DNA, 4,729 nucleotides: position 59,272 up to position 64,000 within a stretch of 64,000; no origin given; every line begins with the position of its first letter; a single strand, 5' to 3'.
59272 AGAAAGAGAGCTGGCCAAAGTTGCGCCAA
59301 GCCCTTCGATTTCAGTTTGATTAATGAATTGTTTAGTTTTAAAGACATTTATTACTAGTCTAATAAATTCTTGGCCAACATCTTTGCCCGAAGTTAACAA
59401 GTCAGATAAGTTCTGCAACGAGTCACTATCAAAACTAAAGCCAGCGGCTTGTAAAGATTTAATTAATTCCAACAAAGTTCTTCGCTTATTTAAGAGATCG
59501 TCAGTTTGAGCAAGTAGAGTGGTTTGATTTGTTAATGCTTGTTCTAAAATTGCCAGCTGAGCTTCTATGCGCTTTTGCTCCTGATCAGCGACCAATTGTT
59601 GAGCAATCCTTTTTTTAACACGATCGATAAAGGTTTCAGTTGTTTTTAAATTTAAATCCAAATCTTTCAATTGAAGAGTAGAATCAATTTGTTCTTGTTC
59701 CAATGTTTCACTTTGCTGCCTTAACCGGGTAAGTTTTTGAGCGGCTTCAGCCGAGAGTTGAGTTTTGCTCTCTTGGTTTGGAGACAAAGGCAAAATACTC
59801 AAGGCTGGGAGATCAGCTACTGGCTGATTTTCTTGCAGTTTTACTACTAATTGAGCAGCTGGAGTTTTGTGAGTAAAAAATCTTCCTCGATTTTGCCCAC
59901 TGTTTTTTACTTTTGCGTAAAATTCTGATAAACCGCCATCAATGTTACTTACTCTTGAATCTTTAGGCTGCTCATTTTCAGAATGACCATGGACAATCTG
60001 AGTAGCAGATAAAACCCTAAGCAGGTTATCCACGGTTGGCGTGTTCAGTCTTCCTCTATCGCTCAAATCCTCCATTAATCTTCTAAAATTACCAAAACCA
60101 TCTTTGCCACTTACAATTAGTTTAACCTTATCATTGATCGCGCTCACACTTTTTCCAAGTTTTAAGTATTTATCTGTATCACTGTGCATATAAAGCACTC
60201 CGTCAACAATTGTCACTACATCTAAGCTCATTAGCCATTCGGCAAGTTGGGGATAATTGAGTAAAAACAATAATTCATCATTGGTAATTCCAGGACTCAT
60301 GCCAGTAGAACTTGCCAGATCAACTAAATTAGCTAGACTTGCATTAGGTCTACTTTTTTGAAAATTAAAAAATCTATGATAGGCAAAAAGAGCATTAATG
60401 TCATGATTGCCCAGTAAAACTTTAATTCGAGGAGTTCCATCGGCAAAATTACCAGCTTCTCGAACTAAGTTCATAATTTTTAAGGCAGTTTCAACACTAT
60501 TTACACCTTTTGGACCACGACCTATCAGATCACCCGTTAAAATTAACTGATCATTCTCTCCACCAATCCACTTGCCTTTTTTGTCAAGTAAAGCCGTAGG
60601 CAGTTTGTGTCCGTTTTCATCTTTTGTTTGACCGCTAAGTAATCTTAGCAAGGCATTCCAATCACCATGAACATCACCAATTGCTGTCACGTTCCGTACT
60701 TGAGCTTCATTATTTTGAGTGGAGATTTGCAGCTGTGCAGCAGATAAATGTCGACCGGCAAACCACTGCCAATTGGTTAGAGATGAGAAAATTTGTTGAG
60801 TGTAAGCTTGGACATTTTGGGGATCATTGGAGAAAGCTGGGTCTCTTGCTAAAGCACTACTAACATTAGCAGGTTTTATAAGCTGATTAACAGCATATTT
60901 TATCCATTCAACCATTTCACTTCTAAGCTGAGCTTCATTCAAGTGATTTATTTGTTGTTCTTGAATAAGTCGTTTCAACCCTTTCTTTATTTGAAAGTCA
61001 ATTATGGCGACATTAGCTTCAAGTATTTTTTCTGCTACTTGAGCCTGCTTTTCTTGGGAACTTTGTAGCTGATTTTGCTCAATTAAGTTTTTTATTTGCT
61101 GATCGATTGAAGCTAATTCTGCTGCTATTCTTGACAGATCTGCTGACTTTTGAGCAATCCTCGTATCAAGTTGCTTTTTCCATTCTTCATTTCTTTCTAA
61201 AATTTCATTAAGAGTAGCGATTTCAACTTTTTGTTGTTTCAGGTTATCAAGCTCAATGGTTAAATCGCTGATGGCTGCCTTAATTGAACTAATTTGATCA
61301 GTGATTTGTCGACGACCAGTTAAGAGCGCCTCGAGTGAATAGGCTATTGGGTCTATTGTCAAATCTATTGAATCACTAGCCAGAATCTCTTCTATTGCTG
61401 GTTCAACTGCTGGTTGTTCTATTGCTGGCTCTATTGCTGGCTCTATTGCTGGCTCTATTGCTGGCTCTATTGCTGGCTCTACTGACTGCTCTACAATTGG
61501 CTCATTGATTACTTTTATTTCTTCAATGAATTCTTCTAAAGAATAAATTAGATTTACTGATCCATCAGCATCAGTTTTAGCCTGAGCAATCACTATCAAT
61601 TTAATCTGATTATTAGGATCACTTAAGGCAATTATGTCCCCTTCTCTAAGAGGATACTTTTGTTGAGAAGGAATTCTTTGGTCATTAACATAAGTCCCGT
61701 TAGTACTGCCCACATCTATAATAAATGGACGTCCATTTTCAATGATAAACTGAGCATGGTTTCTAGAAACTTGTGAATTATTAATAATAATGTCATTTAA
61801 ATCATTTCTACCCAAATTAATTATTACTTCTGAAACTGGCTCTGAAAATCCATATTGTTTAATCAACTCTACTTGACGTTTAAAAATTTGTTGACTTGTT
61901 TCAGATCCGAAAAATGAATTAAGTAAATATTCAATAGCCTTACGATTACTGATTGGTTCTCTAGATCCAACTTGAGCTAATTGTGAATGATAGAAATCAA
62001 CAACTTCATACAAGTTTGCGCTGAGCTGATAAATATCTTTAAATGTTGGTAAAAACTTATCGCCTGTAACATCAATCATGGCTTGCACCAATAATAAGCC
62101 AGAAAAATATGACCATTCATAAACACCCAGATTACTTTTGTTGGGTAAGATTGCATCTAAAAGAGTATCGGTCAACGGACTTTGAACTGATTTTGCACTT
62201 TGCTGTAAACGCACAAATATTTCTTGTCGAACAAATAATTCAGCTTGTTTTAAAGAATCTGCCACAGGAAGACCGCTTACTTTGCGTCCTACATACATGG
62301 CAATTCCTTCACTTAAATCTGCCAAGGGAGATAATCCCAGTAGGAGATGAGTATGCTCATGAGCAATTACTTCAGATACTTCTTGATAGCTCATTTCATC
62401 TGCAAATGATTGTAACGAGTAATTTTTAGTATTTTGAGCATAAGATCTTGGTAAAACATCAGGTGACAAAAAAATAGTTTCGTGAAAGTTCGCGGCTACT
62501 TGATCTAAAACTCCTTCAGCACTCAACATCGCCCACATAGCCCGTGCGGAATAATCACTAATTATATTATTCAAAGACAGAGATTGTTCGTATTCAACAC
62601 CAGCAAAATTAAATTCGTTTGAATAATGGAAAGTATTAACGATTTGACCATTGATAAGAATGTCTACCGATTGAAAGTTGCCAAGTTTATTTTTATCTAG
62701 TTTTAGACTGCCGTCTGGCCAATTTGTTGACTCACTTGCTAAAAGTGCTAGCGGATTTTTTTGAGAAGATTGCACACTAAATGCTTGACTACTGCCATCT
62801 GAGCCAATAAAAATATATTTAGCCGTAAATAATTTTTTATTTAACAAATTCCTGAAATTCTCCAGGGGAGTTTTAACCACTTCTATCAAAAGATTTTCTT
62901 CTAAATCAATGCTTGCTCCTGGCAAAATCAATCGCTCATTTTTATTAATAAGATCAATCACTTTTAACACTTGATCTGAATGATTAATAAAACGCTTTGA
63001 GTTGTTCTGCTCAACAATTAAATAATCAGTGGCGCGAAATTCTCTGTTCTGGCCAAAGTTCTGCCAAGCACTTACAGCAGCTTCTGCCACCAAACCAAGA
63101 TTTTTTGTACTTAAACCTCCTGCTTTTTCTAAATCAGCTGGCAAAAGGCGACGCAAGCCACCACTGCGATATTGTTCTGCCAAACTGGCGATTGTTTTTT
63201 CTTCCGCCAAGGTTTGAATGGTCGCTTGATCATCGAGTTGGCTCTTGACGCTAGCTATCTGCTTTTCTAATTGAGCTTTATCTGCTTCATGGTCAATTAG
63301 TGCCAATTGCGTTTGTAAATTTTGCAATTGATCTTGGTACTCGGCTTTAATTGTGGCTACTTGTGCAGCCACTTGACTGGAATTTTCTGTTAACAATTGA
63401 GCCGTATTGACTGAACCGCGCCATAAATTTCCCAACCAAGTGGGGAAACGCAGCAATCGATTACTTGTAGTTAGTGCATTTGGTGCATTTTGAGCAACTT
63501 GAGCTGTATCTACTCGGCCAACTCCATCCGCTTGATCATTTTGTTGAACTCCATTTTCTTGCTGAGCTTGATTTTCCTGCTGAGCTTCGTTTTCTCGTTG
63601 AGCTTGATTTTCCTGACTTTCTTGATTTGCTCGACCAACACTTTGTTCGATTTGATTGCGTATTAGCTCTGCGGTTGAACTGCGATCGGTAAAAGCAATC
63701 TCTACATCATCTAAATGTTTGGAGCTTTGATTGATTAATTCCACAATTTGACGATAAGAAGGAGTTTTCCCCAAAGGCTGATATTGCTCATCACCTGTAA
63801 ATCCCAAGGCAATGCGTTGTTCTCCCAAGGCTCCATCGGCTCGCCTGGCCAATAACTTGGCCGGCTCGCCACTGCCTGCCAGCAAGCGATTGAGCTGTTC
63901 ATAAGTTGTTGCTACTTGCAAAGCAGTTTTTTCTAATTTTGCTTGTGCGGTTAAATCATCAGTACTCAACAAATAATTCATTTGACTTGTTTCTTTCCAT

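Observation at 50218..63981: Giant (>=4587 aa) single-ORF signalling protein combining FHA, PPP phosphatase, zincin motifs and an ABC1/UbiB kinase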

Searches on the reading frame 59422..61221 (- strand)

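Call 11: search_protein_families(library=pfam, proteins=[window:59422-61221:-], max_evalue=5)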
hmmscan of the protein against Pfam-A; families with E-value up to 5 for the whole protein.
window:59422-61221:- (600 aa): 4 families
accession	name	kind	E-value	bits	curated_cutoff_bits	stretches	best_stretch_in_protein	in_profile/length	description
PF00149.33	Metallophos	-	3.1e-10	41.2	21.5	1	178-413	3-187/191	Calcineurin-like phosphoesterase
PF24481.2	CT398_CC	-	0.31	11.3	27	0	492-541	19-68/180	CT398-like coiled coil hairpin domain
PF02881.24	SRP54_N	-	1.3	9.8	22.4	1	497-549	5-66/75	SRP54-type protein, helical bundle domain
PF04556.18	DpnII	-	2.1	8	23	1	2-95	37-127/278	DpnII restriction endonuclease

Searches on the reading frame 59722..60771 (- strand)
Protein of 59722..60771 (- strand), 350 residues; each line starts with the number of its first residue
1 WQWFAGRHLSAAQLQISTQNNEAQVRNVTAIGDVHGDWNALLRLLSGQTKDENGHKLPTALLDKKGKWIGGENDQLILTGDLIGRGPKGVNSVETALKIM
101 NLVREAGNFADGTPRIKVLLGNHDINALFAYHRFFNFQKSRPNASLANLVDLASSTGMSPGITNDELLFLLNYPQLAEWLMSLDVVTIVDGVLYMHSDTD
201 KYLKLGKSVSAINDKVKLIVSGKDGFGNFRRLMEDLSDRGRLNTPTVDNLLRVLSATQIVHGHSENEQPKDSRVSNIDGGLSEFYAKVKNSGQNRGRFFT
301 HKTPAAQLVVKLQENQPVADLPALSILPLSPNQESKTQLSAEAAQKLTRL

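Call 59: search_solved_structures(query=window:59722-60771:-, max_evalue=0.01, show_alignments=1)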
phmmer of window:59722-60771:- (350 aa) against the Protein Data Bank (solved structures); distinct sequences matched with E-value up to 0.01: 3.
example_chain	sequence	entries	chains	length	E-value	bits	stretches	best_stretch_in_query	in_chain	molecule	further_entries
2z72_A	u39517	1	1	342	1.5e-05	27.4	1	23-136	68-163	Protein-tyrosine-phosphatase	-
2zbm_A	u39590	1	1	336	1.6e-05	27.4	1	23-130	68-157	Protein-tyrosine-phosphatase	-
1v73_A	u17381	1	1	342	1.7e-05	27.3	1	23-130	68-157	psychrophilic phosphatase I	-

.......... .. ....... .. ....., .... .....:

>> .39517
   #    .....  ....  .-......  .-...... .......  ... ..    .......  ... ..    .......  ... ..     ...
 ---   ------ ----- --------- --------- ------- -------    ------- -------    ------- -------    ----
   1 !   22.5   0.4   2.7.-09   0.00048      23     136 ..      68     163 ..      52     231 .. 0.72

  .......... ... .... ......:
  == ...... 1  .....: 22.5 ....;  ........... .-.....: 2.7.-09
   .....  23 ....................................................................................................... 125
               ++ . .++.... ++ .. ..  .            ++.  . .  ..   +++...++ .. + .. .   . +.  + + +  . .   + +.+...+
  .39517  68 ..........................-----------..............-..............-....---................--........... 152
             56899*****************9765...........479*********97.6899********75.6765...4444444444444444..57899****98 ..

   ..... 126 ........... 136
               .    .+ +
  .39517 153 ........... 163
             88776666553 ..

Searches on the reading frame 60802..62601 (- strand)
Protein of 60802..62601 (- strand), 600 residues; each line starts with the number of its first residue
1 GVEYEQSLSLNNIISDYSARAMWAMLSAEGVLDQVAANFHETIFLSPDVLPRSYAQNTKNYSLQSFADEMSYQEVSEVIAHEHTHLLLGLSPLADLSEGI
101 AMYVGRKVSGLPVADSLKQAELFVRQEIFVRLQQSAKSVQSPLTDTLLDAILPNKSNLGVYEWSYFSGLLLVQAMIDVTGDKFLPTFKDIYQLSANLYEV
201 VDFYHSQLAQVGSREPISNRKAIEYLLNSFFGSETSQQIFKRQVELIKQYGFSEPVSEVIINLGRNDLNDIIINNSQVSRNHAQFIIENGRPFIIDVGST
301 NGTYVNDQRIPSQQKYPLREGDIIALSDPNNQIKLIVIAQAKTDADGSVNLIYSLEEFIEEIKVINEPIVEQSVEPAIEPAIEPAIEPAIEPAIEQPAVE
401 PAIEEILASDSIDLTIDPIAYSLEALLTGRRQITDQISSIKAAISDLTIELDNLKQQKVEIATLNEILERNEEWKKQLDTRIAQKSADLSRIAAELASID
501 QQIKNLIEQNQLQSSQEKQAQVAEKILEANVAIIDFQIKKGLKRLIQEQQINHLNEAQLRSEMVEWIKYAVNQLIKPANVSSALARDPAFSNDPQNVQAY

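Call 11: search_protein_families(library=pfam, proteins=[window:60802-62601:-], max_evalue=5)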
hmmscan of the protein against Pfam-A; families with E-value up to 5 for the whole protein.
window:60802-62601:- (600 aa): 9 families
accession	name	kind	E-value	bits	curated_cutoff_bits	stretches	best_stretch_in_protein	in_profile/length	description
PF00498.31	FHA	-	1.1e-20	74.3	20.7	1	262-326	2-66/67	FHA domain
PF16697.10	Yop-YscD_cpl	-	8.7e-10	39.2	33.2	1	254-326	12-83/94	Inner membrane component of T3SS, cytoplasmic domain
PF04556.18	DpnII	-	0.0077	16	23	1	452-555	27-127/278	DpnII restriction endonuclease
PF24319.2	DUF7491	-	0.05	14.3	30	1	428-510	7-86/90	Coiled-coil region of unknown function (DUF7491)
PF07889.17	DUF1664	-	0.089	13.3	34.6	1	427-518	33-123/124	Protein of unknown function (DUF1664)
PF07707.21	BACK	-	0.5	10.9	20.9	0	540-573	43-76/103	BTB And C-terminal Kelch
PF05266.19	DUF724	-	2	8.7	38.4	0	462-532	98-168/188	Protein of unknown function (DUF724)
PF14661.11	HAUS6_N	-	2.1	8.3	26.4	0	553-582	66-97/233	HAUS augmin-like complex subunit 6 N-terminus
PF24627.1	PUMA_CC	-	2.8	8.4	30.1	0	453-518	9-73/74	PUMA coiled-coil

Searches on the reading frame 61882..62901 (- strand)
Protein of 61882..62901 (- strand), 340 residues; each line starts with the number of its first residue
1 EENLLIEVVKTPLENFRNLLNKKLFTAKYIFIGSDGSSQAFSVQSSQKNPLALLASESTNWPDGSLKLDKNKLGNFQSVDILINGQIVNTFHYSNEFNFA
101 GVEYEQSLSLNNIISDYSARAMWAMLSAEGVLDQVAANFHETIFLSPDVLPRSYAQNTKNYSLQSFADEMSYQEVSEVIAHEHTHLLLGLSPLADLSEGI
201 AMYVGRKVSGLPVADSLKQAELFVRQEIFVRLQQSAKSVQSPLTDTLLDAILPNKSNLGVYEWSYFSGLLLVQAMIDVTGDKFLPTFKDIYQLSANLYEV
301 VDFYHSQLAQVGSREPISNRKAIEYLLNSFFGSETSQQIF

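Call 60: search_solved_structures(query=window:61882-62901:-, max_evalue=10, show_alignments=1)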
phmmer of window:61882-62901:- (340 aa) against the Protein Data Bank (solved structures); distinct sequences matched with E-value up to 10: 2.
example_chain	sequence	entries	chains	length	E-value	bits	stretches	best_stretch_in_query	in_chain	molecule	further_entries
4lds_A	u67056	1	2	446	0.81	12.5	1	189-286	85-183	Glucose transporter GlcP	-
3l9a_X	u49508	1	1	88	1.1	12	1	94-140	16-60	uncharacterized protein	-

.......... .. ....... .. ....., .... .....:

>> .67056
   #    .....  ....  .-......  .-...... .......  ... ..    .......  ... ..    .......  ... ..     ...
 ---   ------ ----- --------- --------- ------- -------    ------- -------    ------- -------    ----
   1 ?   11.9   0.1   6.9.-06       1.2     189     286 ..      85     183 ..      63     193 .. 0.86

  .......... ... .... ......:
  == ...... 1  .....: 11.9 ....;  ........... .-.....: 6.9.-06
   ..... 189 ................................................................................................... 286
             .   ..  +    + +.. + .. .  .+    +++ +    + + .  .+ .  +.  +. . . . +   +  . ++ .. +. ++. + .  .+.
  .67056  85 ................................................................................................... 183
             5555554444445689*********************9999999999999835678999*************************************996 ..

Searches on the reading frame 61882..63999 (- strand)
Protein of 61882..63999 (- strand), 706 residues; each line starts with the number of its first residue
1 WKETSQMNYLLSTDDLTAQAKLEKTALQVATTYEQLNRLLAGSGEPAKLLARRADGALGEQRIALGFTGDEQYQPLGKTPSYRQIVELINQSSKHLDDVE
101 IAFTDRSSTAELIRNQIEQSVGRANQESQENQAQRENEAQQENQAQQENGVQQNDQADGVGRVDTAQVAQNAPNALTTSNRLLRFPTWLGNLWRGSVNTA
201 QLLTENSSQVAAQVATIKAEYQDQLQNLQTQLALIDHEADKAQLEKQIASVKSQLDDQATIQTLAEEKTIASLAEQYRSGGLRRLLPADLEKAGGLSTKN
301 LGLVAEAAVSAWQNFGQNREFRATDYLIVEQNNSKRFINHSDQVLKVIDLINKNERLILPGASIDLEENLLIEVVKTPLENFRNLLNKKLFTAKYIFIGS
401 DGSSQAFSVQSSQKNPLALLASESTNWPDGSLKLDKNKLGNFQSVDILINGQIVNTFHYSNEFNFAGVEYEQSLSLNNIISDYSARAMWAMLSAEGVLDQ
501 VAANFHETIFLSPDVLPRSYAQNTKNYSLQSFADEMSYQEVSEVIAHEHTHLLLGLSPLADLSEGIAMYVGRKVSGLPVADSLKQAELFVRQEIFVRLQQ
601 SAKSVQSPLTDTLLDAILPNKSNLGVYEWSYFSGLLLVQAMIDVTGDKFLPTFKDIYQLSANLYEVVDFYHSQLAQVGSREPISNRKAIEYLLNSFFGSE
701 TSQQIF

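Call 11: search_protein_families(library=pfam, proteins=[window:62182-63981:-], max_evalue=5)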
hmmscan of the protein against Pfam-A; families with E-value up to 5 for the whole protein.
window:62182-63981:- (600 aa): 1 family
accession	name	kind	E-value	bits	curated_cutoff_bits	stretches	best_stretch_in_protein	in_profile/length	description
PF06159.19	TRAPPC13_N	-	0.23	12.1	25.3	1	162-240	41-114/159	Trafficking protein particle complex subunit 13, N-terminal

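Call 45: find_related_loci(query=window:61882-63999:-, collection=metagenome_contigs, flank=10000)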
Query window:61882-63999:- (706 aa) in metagenome_contigs; peptide patterns used: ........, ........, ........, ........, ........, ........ (x = any residue, [..] = any of these).
56 stretches matched a pattern, but none encodes a relative of the query by tblastn (E <= 1e-3).

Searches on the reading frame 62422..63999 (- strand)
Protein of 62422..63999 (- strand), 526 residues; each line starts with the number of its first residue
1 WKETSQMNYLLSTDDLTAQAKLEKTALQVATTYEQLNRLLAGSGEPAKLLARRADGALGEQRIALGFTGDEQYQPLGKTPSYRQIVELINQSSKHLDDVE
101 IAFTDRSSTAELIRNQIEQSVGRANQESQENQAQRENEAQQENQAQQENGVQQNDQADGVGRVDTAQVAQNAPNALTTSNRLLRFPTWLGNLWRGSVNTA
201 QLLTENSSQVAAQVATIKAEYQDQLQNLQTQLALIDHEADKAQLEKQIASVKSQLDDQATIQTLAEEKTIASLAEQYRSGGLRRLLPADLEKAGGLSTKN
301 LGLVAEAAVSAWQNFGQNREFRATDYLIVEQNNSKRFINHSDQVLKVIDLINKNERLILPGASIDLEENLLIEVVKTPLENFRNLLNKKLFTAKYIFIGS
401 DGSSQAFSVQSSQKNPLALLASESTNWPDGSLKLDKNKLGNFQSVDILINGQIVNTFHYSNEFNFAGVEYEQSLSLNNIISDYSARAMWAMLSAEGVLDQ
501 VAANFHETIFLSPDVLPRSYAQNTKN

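Call 61: find_homologous_proteins(query=window:62422-63999:-, max_evalue=0.001)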
Query window:62422-63999:-: 8000 candidates shared short words with the query, none scored E <= 0.001.
